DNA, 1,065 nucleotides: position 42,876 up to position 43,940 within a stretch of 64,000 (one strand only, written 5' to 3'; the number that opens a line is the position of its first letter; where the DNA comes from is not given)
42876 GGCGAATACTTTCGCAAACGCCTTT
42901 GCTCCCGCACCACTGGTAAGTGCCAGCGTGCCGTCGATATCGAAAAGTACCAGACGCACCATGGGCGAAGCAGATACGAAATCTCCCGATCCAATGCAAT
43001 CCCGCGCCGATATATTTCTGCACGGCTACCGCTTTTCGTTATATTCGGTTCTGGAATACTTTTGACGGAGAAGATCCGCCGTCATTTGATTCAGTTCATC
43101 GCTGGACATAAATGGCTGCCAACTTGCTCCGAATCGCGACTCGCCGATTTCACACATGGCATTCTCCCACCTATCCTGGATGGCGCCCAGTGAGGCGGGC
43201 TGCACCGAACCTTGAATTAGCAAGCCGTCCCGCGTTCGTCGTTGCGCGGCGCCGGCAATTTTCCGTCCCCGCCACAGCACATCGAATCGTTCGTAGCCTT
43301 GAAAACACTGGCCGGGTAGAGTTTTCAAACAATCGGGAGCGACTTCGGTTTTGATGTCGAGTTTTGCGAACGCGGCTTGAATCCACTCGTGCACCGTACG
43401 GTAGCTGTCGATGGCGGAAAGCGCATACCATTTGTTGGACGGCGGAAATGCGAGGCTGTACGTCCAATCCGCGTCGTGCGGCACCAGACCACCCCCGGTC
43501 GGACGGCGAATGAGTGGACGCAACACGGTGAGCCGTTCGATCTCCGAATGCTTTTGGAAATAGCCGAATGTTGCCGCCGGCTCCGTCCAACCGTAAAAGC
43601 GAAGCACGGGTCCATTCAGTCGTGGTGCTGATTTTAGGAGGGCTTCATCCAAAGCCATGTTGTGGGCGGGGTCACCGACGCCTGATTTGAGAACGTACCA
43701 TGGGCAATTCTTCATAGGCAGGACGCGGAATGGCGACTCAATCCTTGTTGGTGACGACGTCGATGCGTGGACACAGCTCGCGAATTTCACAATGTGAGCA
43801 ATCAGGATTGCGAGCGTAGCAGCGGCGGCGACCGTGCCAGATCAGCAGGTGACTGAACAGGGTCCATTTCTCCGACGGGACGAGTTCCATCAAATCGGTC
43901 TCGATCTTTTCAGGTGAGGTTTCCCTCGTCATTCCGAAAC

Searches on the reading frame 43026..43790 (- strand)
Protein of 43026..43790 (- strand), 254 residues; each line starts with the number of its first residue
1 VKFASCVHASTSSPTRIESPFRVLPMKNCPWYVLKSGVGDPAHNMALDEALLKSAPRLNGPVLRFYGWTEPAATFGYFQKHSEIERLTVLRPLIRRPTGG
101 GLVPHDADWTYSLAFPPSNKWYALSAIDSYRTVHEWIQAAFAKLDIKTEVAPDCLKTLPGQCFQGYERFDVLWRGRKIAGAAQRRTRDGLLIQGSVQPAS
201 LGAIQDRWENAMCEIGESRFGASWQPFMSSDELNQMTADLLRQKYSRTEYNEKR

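Call 56: search_protein_families(library=pfam, proteins=[window:43026-43790:-])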
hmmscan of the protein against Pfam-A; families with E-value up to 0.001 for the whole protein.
window:43026-43790:- (254 aa): 2 families
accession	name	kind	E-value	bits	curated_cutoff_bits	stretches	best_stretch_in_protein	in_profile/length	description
PF21948.1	LplA-B_cat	-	3.9e-25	89.4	27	1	40-196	1-144/200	Lipoyl protein ligase A/B catalytic domain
PF03099.24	BPL_LplA_LipB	-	8.4e-08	32.6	21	1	93-196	28-128/133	Biotin/lipoate A/B protein ligase family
